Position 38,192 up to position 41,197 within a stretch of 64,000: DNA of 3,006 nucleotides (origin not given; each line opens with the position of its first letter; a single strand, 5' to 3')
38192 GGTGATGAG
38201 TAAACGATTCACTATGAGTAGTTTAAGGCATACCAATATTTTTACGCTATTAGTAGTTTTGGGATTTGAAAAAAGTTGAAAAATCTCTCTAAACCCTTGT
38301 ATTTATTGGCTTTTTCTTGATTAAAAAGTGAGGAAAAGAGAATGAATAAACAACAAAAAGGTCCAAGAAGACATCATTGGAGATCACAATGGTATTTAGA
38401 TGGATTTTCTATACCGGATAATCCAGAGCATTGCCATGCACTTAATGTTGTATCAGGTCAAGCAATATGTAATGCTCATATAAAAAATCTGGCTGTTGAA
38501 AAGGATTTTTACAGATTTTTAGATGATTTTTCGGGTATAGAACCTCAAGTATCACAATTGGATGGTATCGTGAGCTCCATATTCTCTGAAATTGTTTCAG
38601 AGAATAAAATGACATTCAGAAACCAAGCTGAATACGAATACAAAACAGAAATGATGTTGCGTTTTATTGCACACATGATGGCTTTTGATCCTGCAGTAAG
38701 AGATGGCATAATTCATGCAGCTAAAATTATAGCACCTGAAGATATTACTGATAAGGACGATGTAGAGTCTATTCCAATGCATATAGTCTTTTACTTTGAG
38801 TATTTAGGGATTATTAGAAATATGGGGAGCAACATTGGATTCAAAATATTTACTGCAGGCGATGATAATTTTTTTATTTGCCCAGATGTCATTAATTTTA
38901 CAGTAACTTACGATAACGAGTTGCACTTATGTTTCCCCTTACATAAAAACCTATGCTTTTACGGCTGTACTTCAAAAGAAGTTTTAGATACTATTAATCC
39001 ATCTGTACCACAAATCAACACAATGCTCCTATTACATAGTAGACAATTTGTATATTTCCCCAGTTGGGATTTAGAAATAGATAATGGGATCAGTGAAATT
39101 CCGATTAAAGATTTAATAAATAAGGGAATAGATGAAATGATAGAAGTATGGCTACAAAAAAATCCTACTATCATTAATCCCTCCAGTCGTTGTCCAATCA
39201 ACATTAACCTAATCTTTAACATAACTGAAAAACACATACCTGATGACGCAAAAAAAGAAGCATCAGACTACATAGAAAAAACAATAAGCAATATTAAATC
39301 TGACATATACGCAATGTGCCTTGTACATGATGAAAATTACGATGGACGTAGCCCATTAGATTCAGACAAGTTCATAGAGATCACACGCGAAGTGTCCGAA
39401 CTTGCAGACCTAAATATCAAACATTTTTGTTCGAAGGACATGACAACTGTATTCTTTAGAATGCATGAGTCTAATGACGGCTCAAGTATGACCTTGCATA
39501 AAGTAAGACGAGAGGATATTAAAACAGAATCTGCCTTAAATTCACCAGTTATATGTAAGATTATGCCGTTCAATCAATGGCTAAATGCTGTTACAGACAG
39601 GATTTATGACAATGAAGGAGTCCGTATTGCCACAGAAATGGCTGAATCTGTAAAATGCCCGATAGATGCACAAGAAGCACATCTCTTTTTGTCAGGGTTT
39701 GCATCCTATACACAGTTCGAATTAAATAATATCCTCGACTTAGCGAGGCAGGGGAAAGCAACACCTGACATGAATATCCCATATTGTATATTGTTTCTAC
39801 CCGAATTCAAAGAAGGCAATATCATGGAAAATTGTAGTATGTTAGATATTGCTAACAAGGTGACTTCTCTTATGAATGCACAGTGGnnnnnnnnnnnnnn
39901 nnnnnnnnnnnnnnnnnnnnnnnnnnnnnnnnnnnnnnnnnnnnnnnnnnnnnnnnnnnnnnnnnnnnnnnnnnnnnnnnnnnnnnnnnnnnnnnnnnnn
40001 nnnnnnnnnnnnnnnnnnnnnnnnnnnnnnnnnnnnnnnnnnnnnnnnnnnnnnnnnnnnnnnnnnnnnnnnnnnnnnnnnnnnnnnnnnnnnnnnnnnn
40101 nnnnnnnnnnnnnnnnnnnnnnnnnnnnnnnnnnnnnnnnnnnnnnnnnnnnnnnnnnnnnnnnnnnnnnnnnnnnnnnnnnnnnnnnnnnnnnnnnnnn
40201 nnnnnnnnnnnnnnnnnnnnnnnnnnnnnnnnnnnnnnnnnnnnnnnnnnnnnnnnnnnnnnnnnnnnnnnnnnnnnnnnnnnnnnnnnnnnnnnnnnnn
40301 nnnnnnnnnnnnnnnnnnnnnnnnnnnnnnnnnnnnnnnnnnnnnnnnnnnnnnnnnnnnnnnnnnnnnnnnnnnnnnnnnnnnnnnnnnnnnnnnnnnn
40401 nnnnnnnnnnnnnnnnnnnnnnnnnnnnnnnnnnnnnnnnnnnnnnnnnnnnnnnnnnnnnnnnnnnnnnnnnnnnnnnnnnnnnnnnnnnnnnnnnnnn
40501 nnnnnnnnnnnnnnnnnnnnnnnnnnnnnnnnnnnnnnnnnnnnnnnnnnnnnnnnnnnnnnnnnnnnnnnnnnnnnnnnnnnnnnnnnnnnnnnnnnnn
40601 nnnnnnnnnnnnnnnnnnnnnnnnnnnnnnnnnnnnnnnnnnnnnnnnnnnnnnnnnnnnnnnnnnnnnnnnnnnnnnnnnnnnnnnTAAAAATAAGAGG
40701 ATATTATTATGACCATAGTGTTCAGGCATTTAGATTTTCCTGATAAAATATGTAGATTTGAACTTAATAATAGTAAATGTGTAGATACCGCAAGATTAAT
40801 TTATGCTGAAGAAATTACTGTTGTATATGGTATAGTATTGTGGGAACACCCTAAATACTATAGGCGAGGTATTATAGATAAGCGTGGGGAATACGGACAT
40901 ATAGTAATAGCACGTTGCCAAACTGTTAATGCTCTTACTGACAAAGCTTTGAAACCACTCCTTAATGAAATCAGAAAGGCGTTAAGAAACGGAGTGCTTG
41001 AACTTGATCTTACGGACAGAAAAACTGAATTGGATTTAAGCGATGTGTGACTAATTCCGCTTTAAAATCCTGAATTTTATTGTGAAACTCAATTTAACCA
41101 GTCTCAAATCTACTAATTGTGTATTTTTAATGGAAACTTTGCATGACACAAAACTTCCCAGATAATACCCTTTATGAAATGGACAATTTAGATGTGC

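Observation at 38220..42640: AT-rich three-gene island: DUF4238-like 782-aa protein, 113-aa ORF and methyltransferase-HNH fusion (candidate undescribed defence/R-M-like system)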

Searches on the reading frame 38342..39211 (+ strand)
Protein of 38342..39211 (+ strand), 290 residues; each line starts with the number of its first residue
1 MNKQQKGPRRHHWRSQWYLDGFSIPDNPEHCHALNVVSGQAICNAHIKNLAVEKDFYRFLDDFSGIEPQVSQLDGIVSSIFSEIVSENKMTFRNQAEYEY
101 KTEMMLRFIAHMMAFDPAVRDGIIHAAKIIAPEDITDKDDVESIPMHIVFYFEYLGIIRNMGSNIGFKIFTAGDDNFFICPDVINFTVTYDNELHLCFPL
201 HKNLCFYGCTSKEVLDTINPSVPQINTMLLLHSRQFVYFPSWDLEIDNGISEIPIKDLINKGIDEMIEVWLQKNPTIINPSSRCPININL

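Call 61: find_homologous_proteins(query=A4, max_evalue=0.00001)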
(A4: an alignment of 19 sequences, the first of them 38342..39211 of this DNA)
Query A4 (19 sequences) (290 aa, profile of the alignment): 44 proteins with E <= 0.00001 among 3083 candidates.
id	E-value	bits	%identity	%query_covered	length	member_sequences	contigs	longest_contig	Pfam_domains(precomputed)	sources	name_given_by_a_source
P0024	1.0e-57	214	89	100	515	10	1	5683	PF14022.12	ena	-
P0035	1.3e-56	211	87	100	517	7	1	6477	PF14022.12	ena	-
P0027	2.0e-56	210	89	100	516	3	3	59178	PF14022.12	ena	-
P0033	8.8e-56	208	89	100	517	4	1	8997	PF14022.12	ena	-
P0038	2.6e-55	206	91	97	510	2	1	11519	PF14022.12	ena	-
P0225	2.8e-55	206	85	100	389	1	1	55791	PF14022.12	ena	-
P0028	4.3e-55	206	89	99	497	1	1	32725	PF14022.12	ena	-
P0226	1.4e-54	204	88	95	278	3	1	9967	PF14022.12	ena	-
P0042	2.3e-54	203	81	100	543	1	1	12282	PF14022.12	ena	-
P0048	2.6e-54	203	87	100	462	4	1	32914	PF14022.12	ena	-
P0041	2.7e-54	203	82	100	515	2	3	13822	PF14022.12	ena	-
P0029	3.1e-54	203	84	100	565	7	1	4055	PF14022.12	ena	-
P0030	7.8e-54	201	85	100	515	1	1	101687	PF14022.12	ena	-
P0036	1.5e-53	201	86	100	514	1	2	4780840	PF14022.12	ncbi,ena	-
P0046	1.6e-53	200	83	100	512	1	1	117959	PF14022.12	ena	-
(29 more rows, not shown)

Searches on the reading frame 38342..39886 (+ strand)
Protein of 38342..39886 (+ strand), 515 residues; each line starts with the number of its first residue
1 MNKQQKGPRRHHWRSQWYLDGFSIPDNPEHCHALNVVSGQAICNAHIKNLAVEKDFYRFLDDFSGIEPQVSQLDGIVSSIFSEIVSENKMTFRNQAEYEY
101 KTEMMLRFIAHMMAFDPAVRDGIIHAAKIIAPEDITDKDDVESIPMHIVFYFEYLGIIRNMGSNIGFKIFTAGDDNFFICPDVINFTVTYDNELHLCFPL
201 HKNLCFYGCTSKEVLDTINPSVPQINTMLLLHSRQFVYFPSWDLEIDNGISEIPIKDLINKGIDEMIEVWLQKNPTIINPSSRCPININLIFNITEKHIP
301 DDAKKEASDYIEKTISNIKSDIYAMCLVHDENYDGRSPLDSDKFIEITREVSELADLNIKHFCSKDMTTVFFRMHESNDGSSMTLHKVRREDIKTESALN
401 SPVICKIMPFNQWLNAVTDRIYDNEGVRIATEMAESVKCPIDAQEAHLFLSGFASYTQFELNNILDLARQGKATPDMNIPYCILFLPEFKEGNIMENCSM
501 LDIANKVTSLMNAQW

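Call 82: predict_structure(alignment_id=A5)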
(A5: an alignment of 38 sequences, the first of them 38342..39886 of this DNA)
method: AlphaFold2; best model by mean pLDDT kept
length: 515 residues; sequences in the alignment: 38
mean_pLDDT: 61.9   pTM: 0.62
mean pLDDT of the five models: 61.9, 60.5, 60.1, 58.8, 57.9
residues with pLDDT >= 90: 105; 70-90: 141; 50-70: 56; < 50: 213
segments of 3 or more residues with pLDDT < 50: 1-4, 281-287, 314-341, 350-515
pLDDT, mean of each block of 10 residues (from residue 1): 59 93 94 92 93 84 76 91 81 83 91 85 60 63 70 84 77 88 84 89 91 87 93 90 93 92 83 73 44 70 66 43 31 33 49 39 29 29 25 28 26 31 33 31 34 36 37 27 25 29 37 31
secondary structure, 60 per line:
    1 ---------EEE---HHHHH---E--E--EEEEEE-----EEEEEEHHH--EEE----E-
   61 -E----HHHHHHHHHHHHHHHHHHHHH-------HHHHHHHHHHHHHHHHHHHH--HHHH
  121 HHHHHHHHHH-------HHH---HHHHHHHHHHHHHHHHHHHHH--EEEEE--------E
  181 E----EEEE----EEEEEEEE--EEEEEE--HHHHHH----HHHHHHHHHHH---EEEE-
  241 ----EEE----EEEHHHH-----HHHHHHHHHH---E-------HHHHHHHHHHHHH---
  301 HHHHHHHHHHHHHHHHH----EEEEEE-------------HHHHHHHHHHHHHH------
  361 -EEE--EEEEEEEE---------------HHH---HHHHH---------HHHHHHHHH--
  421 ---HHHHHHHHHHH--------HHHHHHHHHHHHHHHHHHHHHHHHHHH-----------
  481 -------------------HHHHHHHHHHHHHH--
elements in order: E10-12 H16-20 E30-35 E41-46 E52-54 H67-87 H95-114 H117-130 H144-164 E167-171 E186-189 E194-201 E204-209 H212-217 H222-232 E236-239 E245-247 E252-254 H255-258 H264-273 H285-297 H301-317 E322-327 H341-354 E362-364 E367-374 H396-400 H410-418 H424-434 H443-469 H500-513

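Call 84: fold_search(model_id=the predicted structure, library=pdb)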
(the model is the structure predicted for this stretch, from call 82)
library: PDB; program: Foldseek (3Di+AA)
matches with E <= 10: 196; with E <= 0.001: 0
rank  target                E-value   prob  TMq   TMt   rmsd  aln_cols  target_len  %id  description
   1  7mwr_B                3.4e-02  0.15  0.08  0.14  19.6       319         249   13  Structure of De Novo designed beta sheet heterodimer LHD101A53/B4 (released 2022-01-19)
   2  9cgc_O                2.6e-01  0.08  0.09  0.12  26.6       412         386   12  Yeast 26S proteasome non-substrate-engaged (S1 state) (released 2025-07-09)
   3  9drl_B                3.4e-01  0.08  0.09  0.11  20.7       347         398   10  Cryo-EM structure of the T33-549 tetrahedral cage (released 2025-08-06)
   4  9qo1_C                8.2e-01  0.04  0.10  0.13  24.9       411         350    9  Activated 9-subunit COP9 signalosome and neddylated SCF (SKP1-SKP2-CKS1) complex structure (released 2026-02-11)
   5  7vwp_C                8.6e-01  0.04  0.08  0.09  19.0       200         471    8  Structure of the flavin-dependent monooxygenase FlsO1 from the biosynthesis of fluostatinsin (released 2022-09-21)
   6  5epv_B                9.1e-01  0.08  0.10  0.20  15.5       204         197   12  Histidine kinase domain from the LOV-HK blue-light receptor from Brucella abortus (released 2016-02-24)
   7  7mwr_A                9.5e-01  0.07  0.08  0.17  19.0       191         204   14  Structure of De Novo designed beta sheet heterodimer LHD101A53/B4 (released 2022-01-19)
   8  9olq_G                9.5e-01  0.07  0.10  0.16  22.6       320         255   10  Designed allosteric facilitated dissociation switch AS1_K46L_E50W_K172W_E173Y in complex state THE (released 2025-08-20)
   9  8up1_A                1.0e+00  0.04  0.09  0.12  20.6       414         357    9  CryoEM Structure of Allosterically Switchable De Novo Protein sr322, In Closed State without Effector Peptide (released 2024-08-14)
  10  9qo0_C                1.1e+00  0.03  0.10  0.12  26.7       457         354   11  Pre-activated 9-subunit COP9 signalosome and neddylated SCF (Skp1-Skp2-Cks1) complex structure (released 2026-02-18)
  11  5ey2_D                1.1e+00  0.04  0.08  0.15  22.3       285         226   10  Crystal structure of CodY from Bacillus cereus (released 2016-09-14)
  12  8ure_A                1.1e+00  0.03  0.10  0.12  22.9       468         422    8  CryoEM Structure of Allosterically Switchable De Novo Protein sr312, in Open State with Effector Peptide (released 2024-08-14)
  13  3eh8_A                1.1e+00  0.02  0.06  0.11  20.2       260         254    8  Crystal structure of Y2 I-AniI variant (F13Y/S111Y)/DNA complex with calcium (released 2009-01-13)
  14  7qla_A                1.3e+00  0.01  0.08  0.08  22.6       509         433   10  Structure of the Rab GEF complex Mon1-Ccz1 (released 2022-02-09)
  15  9olq_D                1.4e+00  0.04  0.09  0.15  22.1       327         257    9  Designed allosteric facilitated dissociation switch AS1_K46L_E50W_K172W_E173Y in complex state THE (released 2025-08-20)
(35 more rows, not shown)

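Call 87: fold_search(model_id=the predicted structure, library=viral)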
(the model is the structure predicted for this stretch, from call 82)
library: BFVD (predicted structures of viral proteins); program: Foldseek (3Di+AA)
matches with E <= 10: 428; with E <= 0.001: 1
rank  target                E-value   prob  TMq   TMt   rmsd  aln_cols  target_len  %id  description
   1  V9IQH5                1.1e-05  1.00  0.27  0.45  13.6       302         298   12  Uncharacterized protein [Stenotrophomonas phage Smp131]
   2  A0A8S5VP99            1.1e-01  0.08  0.11  0.08  32.0       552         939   10  (no name in the UniProt tables at hand)
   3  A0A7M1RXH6            2.2e-01  0.06  0.13  0.09  20.8       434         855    9  Uncharacterized protein [uncultured phage cr8_1]
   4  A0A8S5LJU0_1          3.5e-01  0.03  0.08  0.05  27.8       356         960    9  Chromosome segregation ATPase [Siphoviridae sp. ct3o911]
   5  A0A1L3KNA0            4.3e-01  0.18  0.09  0.16  21.2       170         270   13  Uncharacterized protein [Xinzhou nematode virus 4]
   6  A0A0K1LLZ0            5.0e-01  0.09  0.07  0.05  18.4       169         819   13  DNA primase [Caulobacter phage Seuss]
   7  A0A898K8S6            5.5e-01  0.08  0.09  0.21  23.5       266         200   12  (no name in the UniProt tables at hand)
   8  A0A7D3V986            6.5e-01  0.11  0.12  0.19  19.3       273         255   11  Uncharacterized protein [Fadolivirus FV1/VV64]
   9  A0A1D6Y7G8            6.8e-01  0.15  0.08  0.15  21.4       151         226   14  (no name in the UniProt tables at hand)
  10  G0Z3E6                7.2e-01  0.05  0.06  0.09  20.3       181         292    9  Heat shock protein 70 (Fragment) [Tomato chlorosis virus]
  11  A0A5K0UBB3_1          7.2e-01  0.02  0.09  0.06  30.0       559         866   10  Uncharacterized protein [Yasminevirus sp. GU-2018]
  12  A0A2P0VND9            8.0e-01  0.10  0.09  0.13  21.4       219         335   14  Uncharacterized protein [Tetraselmis virus 1]
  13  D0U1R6                8.0e-01  0.04  0.06  0.03  25.7       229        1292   10  Protein G75A [Wood mouse herpesvirus]
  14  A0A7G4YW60            8.4e-01  0.06  0.09  0.06  28.4       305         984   11  Uncharacterized protein [Panonychus citri mivirus]
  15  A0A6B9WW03            9.3e-01  0.06  0.09  0.13  25.4       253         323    9  Thioredoxin [Escherichia phage moha]
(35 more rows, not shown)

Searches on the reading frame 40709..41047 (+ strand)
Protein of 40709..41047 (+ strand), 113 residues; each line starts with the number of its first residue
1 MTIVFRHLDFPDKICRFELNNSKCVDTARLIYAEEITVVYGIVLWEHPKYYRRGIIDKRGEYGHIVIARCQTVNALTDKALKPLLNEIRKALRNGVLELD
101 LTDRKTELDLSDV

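Call 3: search_protein_families(library=pfam, proteins=[window:40709-41047:+], max_evalue=0.1)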
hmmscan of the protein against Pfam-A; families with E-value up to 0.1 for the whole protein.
window:40709-41047:+ (113 aa): 0 families

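Call 4: search_protein_families(library=padloc, proteins=[window:40709-41047:+], max_evalue=0.1)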
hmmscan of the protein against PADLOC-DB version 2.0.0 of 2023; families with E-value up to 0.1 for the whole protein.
window:40709-41047:+ (113 aa): 0 families

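Call 5: search_protein_families(library=ncbifam, proteins=[window:40709-41047:+], max_evalue=0.1)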
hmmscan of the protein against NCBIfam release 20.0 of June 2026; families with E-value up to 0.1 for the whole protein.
window:40709-41047:+ (113 aa): 0 families

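Call 6: search_protein_families(library=phrogs, proteins=[window:40709-41047:+], max_evalue=0.1)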
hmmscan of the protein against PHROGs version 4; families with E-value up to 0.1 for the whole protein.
window:40709-41047:+ (113 aa): 1 family
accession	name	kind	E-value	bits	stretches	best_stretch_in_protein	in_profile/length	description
phrog_29892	-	unknown function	0.021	16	1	26-82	62-116/127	-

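Call 65: find_related_loci(query=window:40709-41047:+, collection=viral_contigs, flank=5000)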
Query window:40709-41047:+ (113 aa) in viral_contigs; peptide patterns used: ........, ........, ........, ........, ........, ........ (x = any residue, [..] = any of these).
9 stretches matched a pattern, but none encodes a relative of the query by tblastn (E <= 1e-3).

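Call 97: search_solved_structures(query=window:40709-41047:+, max_evalue=10)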
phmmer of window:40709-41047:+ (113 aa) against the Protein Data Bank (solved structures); distinct sequences matched with E-value up to 10: 0.
